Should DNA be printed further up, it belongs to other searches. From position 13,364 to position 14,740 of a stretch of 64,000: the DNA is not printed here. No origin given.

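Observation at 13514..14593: ModE-like regulator fused to a PBP-like domain shared with the MoeA fusion at 61725-63701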

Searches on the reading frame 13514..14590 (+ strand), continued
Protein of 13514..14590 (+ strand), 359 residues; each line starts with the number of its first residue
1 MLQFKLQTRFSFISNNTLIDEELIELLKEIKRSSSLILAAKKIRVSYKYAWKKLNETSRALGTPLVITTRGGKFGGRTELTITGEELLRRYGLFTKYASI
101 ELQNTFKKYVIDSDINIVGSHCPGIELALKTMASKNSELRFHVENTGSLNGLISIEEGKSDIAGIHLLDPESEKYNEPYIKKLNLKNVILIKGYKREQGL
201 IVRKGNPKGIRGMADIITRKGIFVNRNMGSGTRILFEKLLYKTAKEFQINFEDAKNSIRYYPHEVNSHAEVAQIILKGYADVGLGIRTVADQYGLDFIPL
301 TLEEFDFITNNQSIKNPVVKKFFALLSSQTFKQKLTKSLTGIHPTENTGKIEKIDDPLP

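Call 34: find_encoding_contigs(protein=P0006, flank=5000, max_places=2)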
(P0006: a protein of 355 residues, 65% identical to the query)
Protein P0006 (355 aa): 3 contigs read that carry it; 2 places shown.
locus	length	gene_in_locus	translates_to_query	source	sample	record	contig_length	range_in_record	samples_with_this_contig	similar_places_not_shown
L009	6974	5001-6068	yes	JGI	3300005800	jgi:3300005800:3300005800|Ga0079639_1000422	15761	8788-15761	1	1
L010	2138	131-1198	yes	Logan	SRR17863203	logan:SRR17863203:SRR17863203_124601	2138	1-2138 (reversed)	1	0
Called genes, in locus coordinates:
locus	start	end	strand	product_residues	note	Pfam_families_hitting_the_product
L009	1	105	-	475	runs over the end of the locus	PF02386:TrkH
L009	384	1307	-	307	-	PF00155:Aminotran_1_2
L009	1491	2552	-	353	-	PF02463:SMC_N (faint), PF00005:ABC_tran, PF13304:AAA_21 (faint), PF03459:TOBE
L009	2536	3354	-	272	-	PF00528:BPD_transp_1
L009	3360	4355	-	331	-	PF01547:SBP_bac_1, PF13531:SBP_bac_11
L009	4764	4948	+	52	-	-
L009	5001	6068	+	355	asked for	PF00126:HTH_1 (faint), PF12727:PBP_like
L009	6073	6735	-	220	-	-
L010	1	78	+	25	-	?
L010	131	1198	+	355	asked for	PF00126:HTH_1 (faint), PF12727:PBP_like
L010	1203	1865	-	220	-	-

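Call 35: find_encoding_contigs(protein=P0003, flank=5000, max_places=2)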
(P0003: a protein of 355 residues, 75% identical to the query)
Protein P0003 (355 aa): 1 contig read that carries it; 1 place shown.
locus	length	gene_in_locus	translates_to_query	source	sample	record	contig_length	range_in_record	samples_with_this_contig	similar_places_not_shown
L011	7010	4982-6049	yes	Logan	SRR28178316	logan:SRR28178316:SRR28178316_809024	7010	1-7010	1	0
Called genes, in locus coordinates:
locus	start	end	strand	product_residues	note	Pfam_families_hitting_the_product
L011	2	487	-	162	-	?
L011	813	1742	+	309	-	PF00294:PfkB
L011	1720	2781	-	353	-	PF02463:SMC_N (weak), PF00005:ABC_tran, PF13304:AAA_21 (faint), PF12857:TOBE_3 (faint), PF08402:TOBE_2 (weak), PF03459:TOBE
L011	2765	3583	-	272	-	PF00528:BPD_transp_1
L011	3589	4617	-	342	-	PF01547:SBP_bac_1, PF13531:SBP_bac_11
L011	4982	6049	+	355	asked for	PF00126:HTH_1 (faint), PF12727:PBP_like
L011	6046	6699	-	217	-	PF07155:ECF-ribofla_trS (weak), PF12822:ECF_trnsprt (weak)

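Call 40: search_solved_structures(query=window:13514-14590:+, max_evalue=0.01, show_alignments=3)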
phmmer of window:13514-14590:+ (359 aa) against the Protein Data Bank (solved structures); distinct sequences matched with E-value up to 0.01: 4.
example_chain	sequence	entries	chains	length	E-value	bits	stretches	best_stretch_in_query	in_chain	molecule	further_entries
2ijl_A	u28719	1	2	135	9.6e-08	34.5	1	22-92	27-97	Molybdenum-binding transcriptional repressor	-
1b9m_A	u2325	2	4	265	2.4e-07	33.2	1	18-96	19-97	PROTEIN (MODE)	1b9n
1o7l_A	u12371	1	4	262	2.4e-07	33.2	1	18-96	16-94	TRANSCRIPTIONAL REGULATOR MODE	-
4jb7_A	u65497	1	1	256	0.00062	22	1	158-232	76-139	Accessory colonization factor AcfC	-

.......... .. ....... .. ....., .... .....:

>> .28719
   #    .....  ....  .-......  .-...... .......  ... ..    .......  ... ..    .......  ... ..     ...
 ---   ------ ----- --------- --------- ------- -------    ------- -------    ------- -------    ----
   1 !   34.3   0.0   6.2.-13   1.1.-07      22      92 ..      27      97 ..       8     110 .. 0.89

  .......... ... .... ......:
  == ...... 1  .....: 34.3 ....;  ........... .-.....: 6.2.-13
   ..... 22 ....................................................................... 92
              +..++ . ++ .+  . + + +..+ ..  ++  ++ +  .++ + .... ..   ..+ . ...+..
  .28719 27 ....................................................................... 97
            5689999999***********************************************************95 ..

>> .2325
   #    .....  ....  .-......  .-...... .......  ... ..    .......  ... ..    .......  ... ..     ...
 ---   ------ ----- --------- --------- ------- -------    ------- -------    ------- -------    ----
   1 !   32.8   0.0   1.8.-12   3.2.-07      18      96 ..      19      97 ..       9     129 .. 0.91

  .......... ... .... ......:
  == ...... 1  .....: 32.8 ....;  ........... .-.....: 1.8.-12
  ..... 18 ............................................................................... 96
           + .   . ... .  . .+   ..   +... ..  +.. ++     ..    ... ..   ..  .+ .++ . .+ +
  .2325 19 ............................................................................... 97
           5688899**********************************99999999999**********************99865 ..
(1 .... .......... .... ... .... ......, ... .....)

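Call 42: find_related_loci(query=A1, collection=genome_contigs, flank=4000)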
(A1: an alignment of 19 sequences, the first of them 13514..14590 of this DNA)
Query A1 (359 aa) in genome_contigs; peptide patterns used: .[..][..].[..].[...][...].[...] (x = any residue, [..] = any of these).
376 stretches matched a pattern; 253 encode a relative of the query (tblastn E <= 1e-3); the best 80 are kept; 80 distinct loci.
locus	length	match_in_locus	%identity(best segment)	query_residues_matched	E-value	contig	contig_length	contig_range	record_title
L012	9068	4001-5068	84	1-356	0e+0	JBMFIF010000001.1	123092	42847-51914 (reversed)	MAG: Thermoprotei archaeon isolate KM4324-16 NODE_1_length_123092_cov_23.461261, whole genome shotgun sequence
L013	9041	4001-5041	38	6-353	7e-70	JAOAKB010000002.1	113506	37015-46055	MAG: Nitrososphaeria archaeon isolate SKW303 NODE_2_length_113506_cov_7.072062, whole genome shotgun sequence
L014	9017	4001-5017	35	18-350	2e-69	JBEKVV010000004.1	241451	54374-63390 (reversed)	MAG: Candidatus Bathyarchaeia archaeon isolate SPRUCE 612 SPRUCE_612_4, whole genome shotgun sequence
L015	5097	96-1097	37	25-351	1e-68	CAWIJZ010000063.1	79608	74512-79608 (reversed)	MAG: uncultured Nitrososphaerota archaeon isolate MFD03726.bin.2.137 genome assembly, contig: contig_81974, whole genome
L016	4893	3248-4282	36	13-350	5e-68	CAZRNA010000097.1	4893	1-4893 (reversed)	MAG TPA_asm: uncultured Candidatus Bathyarchaeia archaeon isolate SRP098346_co1_365 genome assembly, contig: NODE_26194_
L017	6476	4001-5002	36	25-351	1e-67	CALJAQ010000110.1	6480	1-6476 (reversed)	MAG: uncultured Nitrososphaerales archaeon isolate S1_Bin_METABAT__227_1 genome assembly, contig: c_000001674330, whole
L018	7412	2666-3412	43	104-351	2e-67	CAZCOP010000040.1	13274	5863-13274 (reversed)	MAG TPA_asm: uncultured Candidatus Bathyarchaeia archaeon isolate binchicken_co80_110 genome assembly, contig: NODE_1438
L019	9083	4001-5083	36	5-351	4e-67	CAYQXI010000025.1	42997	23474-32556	MAG TPA_asm: uncultured Nitrosopumilales archaeon isolate binchicken_co25_132 genome assembly, contig: k141_155573, whol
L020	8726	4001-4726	46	106-351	7e-67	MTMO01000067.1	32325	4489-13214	MAG: Archaeoglobus sp. JdFR-27 JGI24020J35080_1000458, whole genome shotgun sequence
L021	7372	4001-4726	46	106-351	1e-66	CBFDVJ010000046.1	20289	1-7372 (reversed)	MAG TPA_asm: uncultured Archaeoglobales archaeon isolate SRR6823440_metabat2_82 genome assembly, contig: ERZ650341.1367,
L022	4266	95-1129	34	13-351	2e-66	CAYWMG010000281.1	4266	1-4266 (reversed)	MAG TPA_asm: uncultured Candidatus Bathyarchaeia archaeon isolate SRP140028_co1_82 genome assembly, contig: k141_4824824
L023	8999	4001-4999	40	18-359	6e-66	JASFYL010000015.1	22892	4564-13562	MAG: Thermoproteota archaeon isolate JZ_65_OP_bin_38 NODE_15_length_22892_cov_2.391610, whole genome shotgun sequence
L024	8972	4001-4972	37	34-350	4e-66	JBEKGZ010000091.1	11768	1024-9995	MAG: Candidatus Bathyarchaeia archaeon isolate SPRUCE 265 SPRUCE_265_91, whole genome shotgun sequence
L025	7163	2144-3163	34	18-351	7e-66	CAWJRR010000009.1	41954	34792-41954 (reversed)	MAG: Candidatus Bathyarchaeota archaeon isolate MFD03726.bin.2.72 genome assembly, contig: contig_52157, whole genome sh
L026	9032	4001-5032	36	13-349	2e-65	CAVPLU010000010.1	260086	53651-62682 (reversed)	MAG: Candidatus Bathyarchaeota archaeon isolate MFD10007.bin.2.103 genome assembly, contig: contig_25505, whole genome s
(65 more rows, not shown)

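Call 51: predict_structure(alignment_id=A2)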
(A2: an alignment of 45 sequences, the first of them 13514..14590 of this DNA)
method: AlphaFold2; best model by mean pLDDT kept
length: 359 residues; sequences in the alignment: 45
mean_pLDDT: 90.3   pTM: 0.68
mean pLDDT of the five models: 90.3, 90.1, 89.8, 89.1, 88.3
residues with pLDDT >= 90: 276; 70-90: 55; 50-70: 19; < 50: 9
segments of 3 or more residues with pLDDT < 50: 1-5, 356-359
pLDDT, mean of each block of 10 residues (from residue 1): 50 79 95 94 95 94 91 80 92 81 61 86 96 90 92 94 96 93 90 98 97 95 93 95 96 96 92 95 98 98 97 95 97 97 96 63
secondary structure, 60 per line:
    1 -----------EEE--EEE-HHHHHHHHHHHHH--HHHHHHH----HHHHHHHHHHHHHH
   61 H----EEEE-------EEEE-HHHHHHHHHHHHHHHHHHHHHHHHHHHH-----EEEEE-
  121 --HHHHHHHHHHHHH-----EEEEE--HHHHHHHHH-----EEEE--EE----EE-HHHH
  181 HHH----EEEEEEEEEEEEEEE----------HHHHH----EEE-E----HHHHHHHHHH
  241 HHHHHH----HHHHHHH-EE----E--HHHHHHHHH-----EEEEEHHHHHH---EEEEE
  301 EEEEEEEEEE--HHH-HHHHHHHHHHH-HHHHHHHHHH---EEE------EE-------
elements in order: E12-14 E17-19 H21-33 H36-42 H47-61 E66-69 E77-80 H82-109 E115-119 H123-135 E141-145 H148-156 E162-165 H177-183 E188-202 H213-217 E222-224 H231-246 H251-257 H268-276 E282-286 H287-292 E296-310 H317-327 H329-338 E342-344

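Call 54: fold_search(model_id=the predicted structure, library=pdb)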
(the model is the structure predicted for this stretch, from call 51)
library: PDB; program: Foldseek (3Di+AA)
matches with E <= 10: 1377; with E <= 0.001: 781
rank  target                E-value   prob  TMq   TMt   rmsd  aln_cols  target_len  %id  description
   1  5y2v_B                1.0e-13  1.00  0.40  0.46  10.1       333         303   16  Strcutrue of the full-length CcmR complexed with 2-OG from Synechocystis PCC6803 (released 2017-12-27)
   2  8sbf_B                1.2e-13  1.00  0.42  0.50  15.4       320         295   14  Full-length structure of the LysR-type transcriptional regulator, ACIAD0746, from Acinetobacter baylyi (released 2024-04-17)
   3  8sbf_A                2.8e-13  1.00  0.42  0.50  15.5       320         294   14  Full-length structure of the LysR-type transcriptional regulator, ACIAD0746, from Acinetobacter baylyi (released 2024-04-17)
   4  5y2v_A                3.3e-13  1.00  0.38  0.44  10.4       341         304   15  Strcutrue of the full-length CcmR complexed with 2-OG from Synechocystis PCC6803 (released 2017-12-27)
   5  5y2v_D                4.7e-13  1.00  0.39  0.45  19.3       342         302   15  Strcutrue of the full-length CcmR complexed with 2-OG from Synechocystis PCC6803 (released 2017-12-27)
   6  8sbf_D                8.6e-13  1.00  0.41  0.49  20.5       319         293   14  Full-length structure of the LysR-type transcriptional regulator, ACIAD0746, from Acinetobacter baylyi (released 2024-04-17)
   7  5y2v_C                1.9e-12  1.00  0.40  0.47  19.4       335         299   14  Strcutrue of the full-length CcmR complexed with 2-OG from Synechocystis PCC6803 (released 2017-12-27)
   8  3k1n_B                2.2e-12  1.00  0.39  0.44  19.0       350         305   12  Crystal Structure of full-length BenM (released 2010-09-29)
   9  6g4r_B                3.0e-12  1.00  0.42  0.46  12.7       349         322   15  Corynebacterium glutamicum OxyR C206S mutant, H2O2-bound (released 2018-12-05)
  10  6g1d_C                6.9e-12  1.00  0.40  0.45  13.4       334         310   15  Corynebacterium glutamicum OxyR C206 mutant (released 2018-12-05)
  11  6g1d_B                7.3e-12  1.00  0.40  0.45  13.9       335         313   14  Corynebacterium glutamicum OxyR C206 mutant (released 2018-12-05)
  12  6g4r_E                1.0e-11  1.00  0.39  0.44  13.2       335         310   14  Corynebacterium glutamicum OxyR C206S mutant, H2O2-bound (released 2018-12-05)
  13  1ixc_B                1.2e-11  1.00  0.39  0.46  17.8       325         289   12  Crystal structure of CbnR, a LysR family transcriptional regulator (released 2003-06-18)
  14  1iz1_B                1.2e-11  1.00  0.36  0.43  18.6       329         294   11  CRYSTAL STRUCTURE OF CBNR, A LYSR FAMILY TRANSCRIPTIONAL REGULATOR (released 2003-05-06)
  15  6g1d_D                1.9e-11  1.00  0.42  0.46  10.8       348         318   15  Corynebacterium glutamicum OxyR C206 mutant (released 2018-12-05)
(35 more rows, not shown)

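Call 55: search_solved_structures(query=A2, max_evalue=1, show_alignments=0)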
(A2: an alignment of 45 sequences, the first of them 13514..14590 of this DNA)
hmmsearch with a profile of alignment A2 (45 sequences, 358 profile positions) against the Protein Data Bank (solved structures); distinct sequences matched with E-value up to 1: 43.
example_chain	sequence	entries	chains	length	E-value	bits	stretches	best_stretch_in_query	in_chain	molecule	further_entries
2ijl_A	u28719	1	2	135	3.1e-19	72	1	22-106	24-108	Molybdenum-binding transcriptional repressor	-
1b9m_A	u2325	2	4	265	9e-19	70.4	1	6-109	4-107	PROTEIN (MODE)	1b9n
1o7l_A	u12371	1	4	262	2e-18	69.3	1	7-109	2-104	TRANSCRIPTIONAL REGULATOR MODE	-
5y2v_A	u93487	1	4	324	3.5e-08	35.6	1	26-145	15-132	Rubisco operon transcriptional regulator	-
4h1x_A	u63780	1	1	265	1.5e-07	33.5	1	86-166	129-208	Phosphate-binding protein pstS 2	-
1twy_A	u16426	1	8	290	2.4e-07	32.9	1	114-256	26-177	ABC transporter, periplasmic substrate-binding protein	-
8h3v_S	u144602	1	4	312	8.6e-05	24.5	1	27-166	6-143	NtcB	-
4gd5_A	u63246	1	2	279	0.00013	23.9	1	112-165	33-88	Phosphate ABC transporter, phosphate-binding protein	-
4q8r_A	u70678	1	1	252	0.00019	23.3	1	116-165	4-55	Phosphate ABC transporter, phosphate-binding protein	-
3hhg_A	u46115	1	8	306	0.0011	20.8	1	23-166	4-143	Transcriptional regulator, LysR family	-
3fxq_A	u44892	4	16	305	0.0012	20.6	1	25-129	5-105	LysR type regulator of tsaMBCD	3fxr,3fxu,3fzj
2hxw_A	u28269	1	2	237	0.0037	19.1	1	198-229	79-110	Major antigenic peptide PEB3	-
8wpa_A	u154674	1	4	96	0.0038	19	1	18-100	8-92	HTH-type transcriptional regulator AceR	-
3fj7_A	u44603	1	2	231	0.0042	18.9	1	198-229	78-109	Major antigenic peptide PEB3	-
9iyz_A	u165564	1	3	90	0.0046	18.8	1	19-100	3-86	HTH-type transcriptional regulator AceR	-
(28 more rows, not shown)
